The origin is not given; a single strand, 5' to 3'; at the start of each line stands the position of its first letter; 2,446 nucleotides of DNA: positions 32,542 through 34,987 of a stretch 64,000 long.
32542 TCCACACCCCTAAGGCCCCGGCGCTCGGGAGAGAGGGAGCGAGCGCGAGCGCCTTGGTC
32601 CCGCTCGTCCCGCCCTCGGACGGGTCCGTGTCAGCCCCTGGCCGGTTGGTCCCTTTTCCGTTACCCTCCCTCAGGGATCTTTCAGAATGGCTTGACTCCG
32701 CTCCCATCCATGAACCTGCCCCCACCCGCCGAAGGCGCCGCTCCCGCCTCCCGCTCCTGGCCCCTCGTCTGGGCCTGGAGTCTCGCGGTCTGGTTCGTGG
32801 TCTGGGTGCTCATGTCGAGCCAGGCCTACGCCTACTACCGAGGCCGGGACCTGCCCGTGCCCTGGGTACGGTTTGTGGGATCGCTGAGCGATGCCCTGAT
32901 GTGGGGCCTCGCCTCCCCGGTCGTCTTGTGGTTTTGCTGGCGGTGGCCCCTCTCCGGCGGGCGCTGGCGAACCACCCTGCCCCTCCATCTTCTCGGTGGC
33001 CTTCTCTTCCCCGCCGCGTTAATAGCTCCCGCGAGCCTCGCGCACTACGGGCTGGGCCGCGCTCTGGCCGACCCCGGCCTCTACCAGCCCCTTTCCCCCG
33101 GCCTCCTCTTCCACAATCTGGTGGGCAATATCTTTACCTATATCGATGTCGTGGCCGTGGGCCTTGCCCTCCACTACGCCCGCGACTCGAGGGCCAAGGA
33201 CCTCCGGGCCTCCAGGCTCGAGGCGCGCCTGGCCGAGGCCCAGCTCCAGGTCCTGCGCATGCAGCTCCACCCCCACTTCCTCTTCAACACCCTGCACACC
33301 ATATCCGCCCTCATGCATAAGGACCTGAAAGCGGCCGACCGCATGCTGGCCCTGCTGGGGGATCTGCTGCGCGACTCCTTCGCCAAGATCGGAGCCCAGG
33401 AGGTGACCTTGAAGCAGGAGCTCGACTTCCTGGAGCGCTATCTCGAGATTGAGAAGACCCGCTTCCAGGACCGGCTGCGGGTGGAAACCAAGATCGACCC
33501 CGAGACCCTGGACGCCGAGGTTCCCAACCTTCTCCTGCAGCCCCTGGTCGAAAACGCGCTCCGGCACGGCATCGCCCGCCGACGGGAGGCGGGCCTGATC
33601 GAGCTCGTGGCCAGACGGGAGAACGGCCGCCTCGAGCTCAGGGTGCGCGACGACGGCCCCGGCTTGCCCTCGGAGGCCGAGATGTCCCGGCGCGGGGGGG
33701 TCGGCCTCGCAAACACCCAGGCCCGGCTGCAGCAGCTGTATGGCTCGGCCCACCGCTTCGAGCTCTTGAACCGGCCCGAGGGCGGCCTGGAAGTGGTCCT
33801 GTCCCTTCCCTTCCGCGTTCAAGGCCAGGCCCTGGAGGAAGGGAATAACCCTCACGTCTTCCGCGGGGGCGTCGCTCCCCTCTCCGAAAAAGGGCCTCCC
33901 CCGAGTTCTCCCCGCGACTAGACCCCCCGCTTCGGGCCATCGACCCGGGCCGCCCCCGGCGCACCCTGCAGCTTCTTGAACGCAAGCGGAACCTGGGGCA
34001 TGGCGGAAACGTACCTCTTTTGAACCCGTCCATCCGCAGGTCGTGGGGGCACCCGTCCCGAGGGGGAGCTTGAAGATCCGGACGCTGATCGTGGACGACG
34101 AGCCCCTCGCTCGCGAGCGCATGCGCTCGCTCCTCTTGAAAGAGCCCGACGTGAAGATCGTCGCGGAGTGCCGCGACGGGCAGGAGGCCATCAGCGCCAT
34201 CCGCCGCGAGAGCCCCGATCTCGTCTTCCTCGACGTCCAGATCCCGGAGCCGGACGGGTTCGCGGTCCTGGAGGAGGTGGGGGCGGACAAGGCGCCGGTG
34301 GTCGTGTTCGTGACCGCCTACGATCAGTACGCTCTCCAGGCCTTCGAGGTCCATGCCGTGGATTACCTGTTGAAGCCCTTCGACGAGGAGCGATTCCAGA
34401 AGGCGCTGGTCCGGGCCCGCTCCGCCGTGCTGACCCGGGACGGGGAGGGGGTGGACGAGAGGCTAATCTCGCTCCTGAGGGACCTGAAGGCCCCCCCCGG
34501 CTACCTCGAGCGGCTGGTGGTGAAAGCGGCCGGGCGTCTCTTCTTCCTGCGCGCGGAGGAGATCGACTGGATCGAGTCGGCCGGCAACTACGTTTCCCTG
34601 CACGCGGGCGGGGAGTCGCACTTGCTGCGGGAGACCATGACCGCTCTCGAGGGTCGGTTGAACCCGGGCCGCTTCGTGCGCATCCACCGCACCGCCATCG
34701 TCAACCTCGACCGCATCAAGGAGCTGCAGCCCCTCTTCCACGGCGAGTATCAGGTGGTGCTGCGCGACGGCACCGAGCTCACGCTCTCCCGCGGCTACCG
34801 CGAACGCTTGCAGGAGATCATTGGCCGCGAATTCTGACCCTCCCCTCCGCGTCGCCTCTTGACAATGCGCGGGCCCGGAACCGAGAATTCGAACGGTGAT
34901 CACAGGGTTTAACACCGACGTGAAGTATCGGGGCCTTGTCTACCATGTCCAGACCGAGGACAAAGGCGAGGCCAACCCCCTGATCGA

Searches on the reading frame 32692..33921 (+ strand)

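Call 5: search_protein_families(library=pfam, proteins=[window:32692-33921:+], max_evalue=0.1)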
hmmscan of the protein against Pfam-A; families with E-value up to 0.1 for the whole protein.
window:32692-33921:+ (409 aa): 3 families
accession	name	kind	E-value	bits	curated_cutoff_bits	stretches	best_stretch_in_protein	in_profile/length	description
PF06580.19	His_kinase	-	9.2e-25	87.2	25.2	1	183-262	1-81/81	Histidine kinase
PF02518.31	HATPase_c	-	1.2e-09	39.1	26.4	1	280-375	8-110/111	Histidine kinase-, DNA gyrase B-, and HSP90-like ATPase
PF13581.12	HATPase_c_2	-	0.0015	19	27.4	1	286-340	40-103/127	Histidine kinase-like ATPase domain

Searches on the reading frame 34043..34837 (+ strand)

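Call 5: search_protein_families(library=pfam, proteins=[window:34043-34837:+], max_evalue=0.1)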
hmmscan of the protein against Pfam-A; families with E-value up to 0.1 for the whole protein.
window:34043-34837:+ (264 aa): 2 families
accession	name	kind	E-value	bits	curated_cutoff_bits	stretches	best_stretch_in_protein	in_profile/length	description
PF04397.21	LytTR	-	6.5e-25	87.6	22.6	1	165-260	2-97/98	LytTr DNA-binding domain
PF00072.30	Response_reg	-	1.1e-24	87.1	30.2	1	15-122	2-110/111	Response regulator receiver domain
